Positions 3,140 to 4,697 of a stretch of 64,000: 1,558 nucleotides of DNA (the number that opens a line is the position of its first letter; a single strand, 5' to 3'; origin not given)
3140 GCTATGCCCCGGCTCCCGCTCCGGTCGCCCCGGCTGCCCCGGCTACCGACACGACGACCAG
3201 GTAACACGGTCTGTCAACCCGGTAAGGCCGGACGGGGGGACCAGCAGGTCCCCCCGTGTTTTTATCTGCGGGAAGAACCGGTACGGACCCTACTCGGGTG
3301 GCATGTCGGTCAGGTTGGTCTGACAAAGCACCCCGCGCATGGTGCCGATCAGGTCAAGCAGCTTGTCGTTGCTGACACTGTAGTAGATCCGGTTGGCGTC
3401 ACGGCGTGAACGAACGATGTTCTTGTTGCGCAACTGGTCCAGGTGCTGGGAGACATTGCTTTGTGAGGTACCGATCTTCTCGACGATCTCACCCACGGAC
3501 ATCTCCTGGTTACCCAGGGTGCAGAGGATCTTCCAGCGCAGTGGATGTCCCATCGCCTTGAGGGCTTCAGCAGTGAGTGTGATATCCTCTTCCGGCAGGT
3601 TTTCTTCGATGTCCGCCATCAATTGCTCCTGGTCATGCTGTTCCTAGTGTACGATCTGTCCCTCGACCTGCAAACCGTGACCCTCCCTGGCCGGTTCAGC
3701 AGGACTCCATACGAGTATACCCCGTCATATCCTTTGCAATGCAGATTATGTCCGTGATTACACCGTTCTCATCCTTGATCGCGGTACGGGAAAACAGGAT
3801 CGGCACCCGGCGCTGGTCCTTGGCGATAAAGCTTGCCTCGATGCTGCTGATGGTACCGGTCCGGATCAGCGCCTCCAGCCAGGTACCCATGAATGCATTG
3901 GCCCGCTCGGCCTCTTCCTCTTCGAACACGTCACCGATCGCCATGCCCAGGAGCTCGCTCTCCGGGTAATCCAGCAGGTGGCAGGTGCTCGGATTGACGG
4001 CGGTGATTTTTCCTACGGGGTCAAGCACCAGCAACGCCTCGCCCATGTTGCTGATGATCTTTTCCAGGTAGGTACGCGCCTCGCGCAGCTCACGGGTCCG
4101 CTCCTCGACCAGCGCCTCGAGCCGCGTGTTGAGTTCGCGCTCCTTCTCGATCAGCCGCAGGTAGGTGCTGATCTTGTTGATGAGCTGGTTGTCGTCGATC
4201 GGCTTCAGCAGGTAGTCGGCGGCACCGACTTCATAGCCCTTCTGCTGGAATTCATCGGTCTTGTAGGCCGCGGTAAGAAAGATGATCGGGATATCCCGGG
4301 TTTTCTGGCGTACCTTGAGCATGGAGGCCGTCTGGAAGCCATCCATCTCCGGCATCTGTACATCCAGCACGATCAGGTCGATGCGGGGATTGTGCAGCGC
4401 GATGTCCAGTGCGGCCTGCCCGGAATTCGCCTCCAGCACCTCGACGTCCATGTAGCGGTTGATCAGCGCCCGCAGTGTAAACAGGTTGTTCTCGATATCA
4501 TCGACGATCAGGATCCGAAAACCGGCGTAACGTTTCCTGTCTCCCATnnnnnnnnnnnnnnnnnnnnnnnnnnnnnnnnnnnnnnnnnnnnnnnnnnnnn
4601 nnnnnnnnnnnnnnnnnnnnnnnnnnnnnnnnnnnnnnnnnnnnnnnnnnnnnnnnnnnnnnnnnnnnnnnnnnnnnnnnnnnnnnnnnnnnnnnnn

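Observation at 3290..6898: SqrR/BigR-like two-Cys ArsR regulator heading a receiver-PAS / hybrid-kinase operon, convergent on the sgp-like gene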

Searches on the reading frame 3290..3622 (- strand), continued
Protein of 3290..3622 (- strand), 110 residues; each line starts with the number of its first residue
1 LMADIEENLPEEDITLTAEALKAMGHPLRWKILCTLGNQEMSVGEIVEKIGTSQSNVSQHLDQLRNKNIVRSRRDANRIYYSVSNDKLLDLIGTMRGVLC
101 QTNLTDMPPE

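Call 17: find_related_loci(query=A1, collection=genome_contigs, flank=8000)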
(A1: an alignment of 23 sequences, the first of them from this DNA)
Query A1 (109 aa) in genome_contigs; peptide patterns used: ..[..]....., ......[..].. (x = any residue, [..] = any of these).
599 stretches matched a pattern (row limit reached: there are more); 580 encode a relative of the query (tblastn E <= 1e-3); the best 80 are kept; 80 distinct loci.
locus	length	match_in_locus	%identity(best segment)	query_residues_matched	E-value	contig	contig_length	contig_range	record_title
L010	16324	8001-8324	91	1-108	6e-64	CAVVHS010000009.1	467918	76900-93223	MAG: uncultured Gammaproteobacteria bacterium isolate MFD02832.bin.1.93 genome assembly, contig: contig_5550, whole geno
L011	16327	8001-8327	89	1-109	1e-61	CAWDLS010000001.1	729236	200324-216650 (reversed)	MAG: uncultured Gammaproteobacteria bacterium isolate MFD04944.bin.1.85 genome assembly, contig: contig_18039, whole gen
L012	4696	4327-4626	90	9-108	3e-59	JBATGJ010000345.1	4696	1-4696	MAG: Gammaproteobacteria bacterium isolate MFD10350_ilm_asm_bin17 k127_57388, whole genome shotgun sequence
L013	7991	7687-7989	91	1-101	3e-59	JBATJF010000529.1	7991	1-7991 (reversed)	MAG: Gammaproteobacteria bacterium isolate MFD10246_ilm_asm_bin8 k127_95909, whole genome shotgun sequence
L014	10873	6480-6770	91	9-105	1e-56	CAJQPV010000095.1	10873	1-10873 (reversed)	MAG: uncultured Gammaproteobacteria bacterium isolate 3_20180412_Bin_MAXBIN_015_sub_1_1 genome assembly, contig: c_00000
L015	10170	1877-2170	89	9-106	3e-56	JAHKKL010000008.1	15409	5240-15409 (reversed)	MAG: Gammaproteobacteria bacterium isolate CR_Sed_300A_bin.101 scaffold_176, whole genome shotgun sequence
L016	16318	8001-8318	84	1-105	1e-55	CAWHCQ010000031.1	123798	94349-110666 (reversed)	MAG: uncultured Gammaproteobacteria bacterium isolate MFD03551.bin.2.59 genome assembly, contig: contig_42212, whole gen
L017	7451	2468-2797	70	1-109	4e-50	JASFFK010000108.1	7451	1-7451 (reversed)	MAG: Chromatiales bacterium isolate D0606S02metaG_Bin_345 D0606S02metaG_FD_scaffold_3681_c1, whole genome shotgun sequen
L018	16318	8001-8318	74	1-105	5e-49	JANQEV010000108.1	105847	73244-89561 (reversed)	MAG: Chromatiales bacterium isolate PL23a_bin.5 k99_788878, whole genome shotgun sequence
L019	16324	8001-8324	71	1-108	1e-48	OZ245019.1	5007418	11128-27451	MAG: Sedimenticolaceae bacterium isolate 589e57f1-2ac3-4055-bd81-a33b47c3c60b genome assembly, chromosome: 1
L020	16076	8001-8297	76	11-109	2e-48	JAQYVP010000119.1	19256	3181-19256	MAG: Chromatiales bacterium isolate SG_15_bin39 SG15_bin39_k141_6984811, whole genome shotgun sequence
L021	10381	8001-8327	70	1-109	1e-48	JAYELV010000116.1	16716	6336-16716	MAG: Pseudomonadota bacterium isolate MAG098 MAG098_116, whole genome shotgun sequence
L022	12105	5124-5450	70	1-109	3e-48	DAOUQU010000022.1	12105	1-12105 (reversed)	MAG TPA_asm: Gammaproteobacteria bacterium isolate CSMAG_134 CSMAG_134_k141_1426856_length_12105_cov_16.8203, whole geno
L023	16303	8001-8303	72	8-108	2e-47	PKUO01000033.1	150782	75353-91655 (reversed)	MAG: Sedimenticola sp. isolate BM503 sc_421, whole genome shotgun sequence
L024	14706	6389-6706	72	4-108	2e-47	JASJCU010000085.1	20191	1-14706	MAG: Gammaproteobacteria bacterium isolate MO_167.B39 MO_167.c_2654, whole genome shotgun sequence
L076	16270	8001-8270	63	10-99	2e-35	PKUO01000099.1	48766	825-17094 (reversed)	MAG: Sedimenticola sp. isolate BM503 sc_376, whole genome shotgun sequence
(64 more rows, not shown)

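Call 29: search_protein_families(library=ncbifam, proteins=[window:3290-3622:-], max_evalue=0.001)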
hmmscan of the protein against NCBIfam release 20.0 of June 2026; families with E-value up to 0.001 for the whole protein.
window:3290-3622:- (110 aa): 10 families
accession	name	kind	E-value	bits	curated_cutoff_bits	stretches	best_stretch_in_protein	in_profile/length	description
NF033788.1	HTH_metalloreg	subfamily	4.4e-26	90.5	55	1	18-91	2-76/77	metalloregulator ArsR/SmtB family transcription factor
NF040642.1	sulf_sens_BigR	equivalog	7.3e-22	77.3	155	1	17-101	10-94/95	sulfite-sensing transcriptional repressor BigR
NF033789.1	repress_SdpR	subfamily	3.8e-16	58.8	100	1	21-93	2-74/79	autorepressor SdpR family transcription factor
NF045707.1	Dbac_1936_reg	equivalog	4.3e-14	52.3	115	1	14-98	4-88/99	ArsR/SmtB-type metalloregulator TsoR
NF052532.1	TransRegPagRBaca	equivalog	1.1e-13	51.1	170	1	7-95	7-95/99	transcriptional repressor PagR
NF053755.1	MsvR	equivalog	6.6e-12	45.6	220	1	17-77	3-63/236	transcriptional factor MsvR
NF041413.1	ArsR_Rv2640c_fam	equivalog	1.2e-10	41.9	155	1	16-95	31-113/118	Rv2640c family ArsR-like transcriptional regulator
NF047906.1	CdPbTransRegCmtR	equivalog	1.5e-09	37.7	150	1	22-102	16-96/104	Cd(II)/Pb(II)-sensing metalloregulatory transcriptional regulator CmtR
TIGR01884.1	cas_HTH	subfamily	1.7e-06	27.6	60.2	1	28-75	143-191/202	CRISPR-associated CARF protein Csa3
NF007528.0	PRK10141.1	subfamily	9.7e-06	25.4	97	1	28-85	17-75/117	metalloregulator ArsR/SmtB family transcription factor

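Call 51: predict_structure(alignment_id=A1)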
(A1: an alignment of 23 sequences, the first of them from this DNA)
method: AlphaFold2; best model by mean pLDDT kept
length: 109 residues; sequences in the alignment: 23
mean_pLDDT: 72.3   pTM: 0.62
mean pLDDT of the five models: 72.3, 71.9, 66.0, 42.9, 39.2
residues with pLDDT >= 90: 3; 70-90: 69; 50-70: 15; < 50: 22
segments of 3 or more residues with pLDDT < 50: 1-13, 101-109
pLDDT, mean of each block of 10 residues (from residue 1): 42 56 78 85 88 88 86 86 77 66 40
secondary structure, 60 per line:
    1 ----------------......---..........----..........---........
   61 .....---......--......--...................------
elements in order: H17-22 H26-35 H42-49 H53-65 E69-74 E77-82 H85-103

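Call 54: fold_search(model_id=the predicted structure, library=pdb)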
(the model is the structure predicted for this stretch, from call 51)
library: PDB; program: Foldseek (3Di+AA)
matches with E <= 10: 1475; with E <= 0.001: 75
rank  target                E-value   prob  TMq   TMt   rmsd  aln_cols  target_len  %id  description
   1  3cuo_D                3.2e-07  1.00  0.69  0.79   1.5        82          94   43  Crystal structure of the predicted DNA-binding transcriptional regulator from E. coli (released 2008-06-17)
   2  3cuo_C                5.2e-07  1.00  0.70  0.80   1.2        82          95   43  Crystal structure of the predicted DNA-binding transcriptional regulator from E. coli (released 2008-06-17)
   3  4k2e_A                5.9e-07  1.00  0.68  0.78   1.6        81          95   38  HlyU from Vibrio cholerae N16961 (released 2014-04-30)
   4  4omz_A                5.9e-07  1.00  0.64  0.70   1.8        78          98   46  Crystal Structure of NolR from Sinorhizobium fredii (released 2014-04-16)
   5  4k2e_B                6.3e-07  1.00  0.72  0.85   3.0        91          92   36  HlyU from Vibrio cholerae N16961 (released 2014-04-30)
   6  5znx                  7.2e-07  1.00  0.69  0.79   1.4        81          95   41  Crystal structure of CM14-treated HlyU from Vibrio vulnificus (released 2019-04-10)
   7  4ooi_B                7.6e-07  1.00  0.70  0.79   1.4        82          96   38  Reduced HlyU from Vibrio cholerae N16961 (released 2014-12-31)
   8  4omz_C                8.6e-07  1.00  0.64  0.69   1.8        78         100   46  Crystal Structure of NolR from Sinorhizobium fredii (released 2014-04-16)
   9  6o8k                  1.2e-06  1.00  0.69  0.79   1.6        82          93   38  Crystal Structure of apo and reduced Sulfide-responsive transcriptional repressor (SqrR) from Rhodobacter capsulatus. (released 2020-04-01)
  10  4omy_A                1.7e-06  1.00  0.64  0.72   1.7        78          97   46  Crystal Structure of SeMet NolR from Sinorhizobium fredii in complex with oligo AT DNA (released 2014-04-16)
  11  3pqk_A                1.7e-06  1.00  0.69  0.75   2.1        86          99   36  Crystal Structure of the transcriptional repressor BigR from Xylella fastidiosa (released 2011-06-01)
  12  3jth_A                1.8e-06  1.00  0.68  0.77   1.6        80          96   41  Crystal structure of a transcriptional regulator HlyU from Vibrio vulnificus CMCP6 (released 2010-03-16)
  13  3pqk_B                1.8e-06  1.00  0.69  0.74   2.1        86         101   36  Crystal Structure of the transcriptional repressor BigR from Xylella fastidiosa (released 2011-06-01)
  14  3pqk_F                2.3e-06  1.00  0.69  0.74   2.1        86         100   36  Crystal Structure of the transcriptional repressor BigR from Xylella fastidiosa (released 2011-06-01)
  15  3cuo_A                2.3e-06  1.00  0.68  0.74   2.0        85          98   44  Crystal structure of the predicted DNA-binding transcriptional regulator from E. coli (released 2008-06-17)
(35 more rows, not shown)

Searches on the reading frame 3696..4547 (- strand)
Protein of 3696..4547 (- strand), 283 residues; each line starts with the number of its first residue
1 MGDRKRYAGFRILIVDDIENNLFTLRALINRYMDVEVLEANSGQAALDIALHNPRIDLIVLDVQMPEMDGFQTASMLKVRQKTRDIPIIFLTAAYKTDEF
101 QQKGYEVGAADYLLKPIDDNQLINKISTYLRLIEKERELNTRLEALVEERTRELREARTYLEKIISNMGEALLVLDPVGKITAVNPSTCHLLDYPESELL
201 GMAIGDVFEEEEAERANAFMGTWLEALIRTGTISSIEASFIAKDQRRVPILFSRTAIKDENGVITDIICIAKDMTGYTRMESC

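Call 3: search_protein_families(library=pfam, proteins=[window:3696-4547:-], max_evalue=0.01)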
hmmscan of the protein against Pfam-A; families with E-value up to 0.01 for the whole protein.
window:3696-4547:- (283 aa): 8 families
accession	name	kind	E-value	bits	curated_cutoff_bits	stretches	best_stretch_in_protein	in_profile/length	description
PF00072.30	Response_reg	-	5.9e-26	91.2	30.2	1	12-126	1-110/111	Response regulator receiver domain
PF13426.13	PAS_9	-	4.2e-12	46.7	27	1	170-275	2-102/103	PAS domain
PF00989.32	PAS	-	1.5e-10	41.5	22.6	1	161-274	3-113/113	PAS fold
PF08448.16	PAS_4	-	4.8e-08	33.7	23.1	1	167-275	3-106/110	PAS fold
PF13188.13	PAS_8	-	1.2e-05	25.5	21.8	1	160-216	2-55/65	PAS domain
PF24820.1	Diguanyl_cycl_sensor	-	0.00031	21.1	28.1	1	165-208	2-45/109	Diguanylate cyclase-like sensor domain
PF12860.13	PAS_7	-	0.0005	20.6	27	1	165-211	1-48/115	PAS fold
PF08447.18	PAS_3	-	0.0013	19.3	25.6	1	182-270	2-88/89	PAS fold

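Call 28: search_solved_structures(query=window:3696-4547:-, max_evalue=0.00001, show_alignments=0)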
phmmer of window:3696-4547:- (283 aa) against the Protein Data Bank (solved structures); distinct sequences matched with E-value up to 0.00001: 184 (the best 60 are shown).
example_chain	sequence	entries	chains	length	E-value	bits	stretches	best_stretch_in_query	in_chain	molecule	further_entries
9g85_A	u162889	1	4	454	9.6e-27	96.9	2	10-132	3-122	Response regulator PleD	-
2wb4_A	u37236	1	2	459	1e-26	96.8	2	10-132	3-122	DIGUANYLATE CYCLASE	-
9g86_A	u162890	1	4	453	1.1e-26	96.7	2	11-132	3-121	Response regulator PleD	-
1w25_A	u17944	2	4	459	1.1e-26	96.7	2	11-132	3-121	STALKED-CELL DIFFERENTIATION CONTROLLING PROTEIN | RESPONSE REGULATOR PLED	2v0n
4uhj_A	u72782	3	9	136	1.6e-14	56.8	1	11-134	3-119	TRANSCRIPTIONAL REGULATORY PROTEIN CPXR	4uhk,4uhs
7qz2_A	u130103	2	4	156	1.7e-14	56.8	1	11-126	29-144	Histidine kinase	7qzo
1mvo_A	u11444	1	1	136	1e-13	54.2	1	11-134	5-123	PhoP response regulator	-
9ji3_J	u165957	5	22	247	3.5e-13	52.5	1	10-144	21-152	DNA-binding response regulator | Possible two component system response transcriptional positive regulator PhoP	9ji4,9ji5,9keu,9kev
3r0j_A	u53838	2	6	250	3.6e-13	52.4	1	10-144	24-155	POSSIBLE TWO COMPONENT SYSTEM RESPONSE TRANSCRIPTIONAL POSITIVE REGULATOR PHOP | Response regulator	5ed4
6swl_A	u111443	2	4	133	4.1e-13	52.2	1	12-138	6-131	Two-component response regulator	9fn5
1zes_A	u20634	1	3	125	9.4e-13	51.1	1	11-133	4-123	Phosphate regulon transcriptional regulatory protein phoB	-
1b00_A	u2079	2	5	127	9.9e-13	51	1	11-133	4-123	PHOSPHATE REGULON TRANSCRIPTIONAL REGULATORY PROTEIN PHOB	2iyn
4ja2_A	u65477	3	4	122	2.1e-12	49.9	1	11-128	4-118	Response regulator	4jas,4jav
9dvt_R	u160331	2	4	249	3.6e-12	49.1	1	11-132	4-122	DNA-binding dual master transcriptional regulator RpaA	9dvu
6azr_B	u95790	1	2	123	4e-12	49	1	12-128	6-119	Chemotaxis regulator-transmits chemoreceptor signals to flagelllar motor components CheY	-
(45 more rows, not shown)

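Call 29: search_protein_families(library=ncbifam, proteins=[window:3696-4547:-], max_evalue=0.001)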
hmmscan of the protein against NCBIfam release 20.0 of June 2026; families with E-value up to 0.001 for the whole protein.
window:3696-4547:- (283 aa): 102 families (the best 25 are shown)
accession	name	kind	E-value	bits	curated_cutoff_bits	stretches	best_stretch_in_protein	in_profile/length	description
NF007135.0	PRK09581.1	equivalog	2.8e-31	108.8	474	1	11-150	4-140/457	PleD family two-component system response regulator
NF041880.1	EPS_EpsF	equivalog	9.4e-30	103.5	900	1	15-274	1-257/492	response regulator EpsF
NF008318.0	PRK11107.1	equivalog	1.1e-21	76.6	890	1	9-140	667-796/920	two-component sensor histidine kinase BarA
NF053854.1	RespRegPhoBBctds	equivalog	3.1e-20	72.5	270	1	12-139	1-124/225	two-component system response regulator PhoB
NF053512.1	nitric_RR_NosR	exception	8.3e-19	67.9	400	1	12-167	1-151/422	response regulator c-di-GMP phosphodiesterase, NosR family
NF045944.1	ResRegRpaBCyano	equivalog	2.9e-18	66.1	330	1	14-141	2-123/229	response regulator transcription factor RpaB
TIGR02154.1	PhoB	equivalog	3.2e-18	65.8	296.2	1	11-138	4-128/226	phosphate regulon transcriptional regulator PhoB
NF008302.0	PRK11091.1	equivalog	6.4e-18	64.3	838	1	7-173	523-683/779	aerobic respiration two-component sensor histidine kinase ArcB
NF008677.0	PRK11697.1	equivalog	1.2e-17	64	246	1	11-136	3-122/238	two-component system response regulator BtsR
NF051850.1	RespRegRprY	equivalog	5e-17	62.1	370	1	11-138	6-128/234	response regulator transcription factor RprY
NF033120.0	vanR_FM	exception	5.9e-17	62.1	460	1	11-138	5-126/231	vancomycin resistance response regulator transcription factor, VanR-F/VanR-M family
NF007005.1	PRK09468.1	equivalog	6.3e-17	61.8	331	1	11-134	5-123/237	osmolarity response regulator transcription factor OmpR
NF040689.1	MtrAB_MtrA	equivalog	7.7e-17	61.4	300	1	12-143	1-126/219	MtrAB system response regulator MtrA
TIGR01387.1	cztR_silR_copR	subfamily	1.9e-16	60.4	279.2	1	21-144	11-128/218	heavy metal response regulator transcription factor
NF011874.0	PRK15347.1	equivalog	2.8e-16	58.8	852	1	11-128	692-808/921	two component system sensor kinase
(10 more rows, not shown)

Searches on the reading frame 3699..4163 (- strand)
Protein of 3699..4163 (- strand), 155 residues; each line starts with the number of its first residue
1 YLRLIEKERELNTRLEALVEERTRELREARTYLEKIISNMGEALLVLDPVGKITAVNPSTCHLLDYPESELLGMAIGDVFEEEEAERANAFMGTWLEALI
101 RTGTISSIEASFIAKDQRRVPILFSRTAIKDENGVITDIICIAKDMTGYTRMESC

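Call 79: search_protein_representatives(protein=window:3699-4163:-)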
Query: 155 residues. Proteins with E-value up to 0.001 (for the whole library): 60348; up to 1e-10: 8382; up to 1e-30: 82. The best 150 are listed.
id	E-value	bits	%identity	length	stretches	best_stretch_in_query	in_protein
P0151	2.8e-113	390.2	22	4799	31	18-148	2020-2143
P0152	4.4e-82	289.1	26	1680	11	24-153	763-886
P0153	2.1e-63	228.5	27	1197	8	24-153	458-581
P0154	1.1e-58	213.3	26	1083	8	24-154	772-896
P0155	1.5e-58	212.9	27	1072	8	15-151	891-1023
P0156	3.4e-57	208.4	26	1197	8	24-153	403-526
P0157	7.1e-56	204.2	28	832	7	25-153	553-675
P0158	1.1e-55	203.5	25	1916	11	23-153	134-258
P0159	6.4e-55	201.1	32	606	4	13-151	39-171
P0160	7.5e-55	200.9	65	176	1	1-152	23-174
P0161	2.5e-52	192.7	23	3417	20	35-148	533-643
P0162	3.6e-52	192.2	28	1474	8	23-153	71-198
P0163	3.8e-52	192.1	63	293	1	1-151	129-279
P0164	2.7e-50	186.1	27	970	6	22-153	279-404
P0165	6.3e-49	181.7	23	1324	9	19-151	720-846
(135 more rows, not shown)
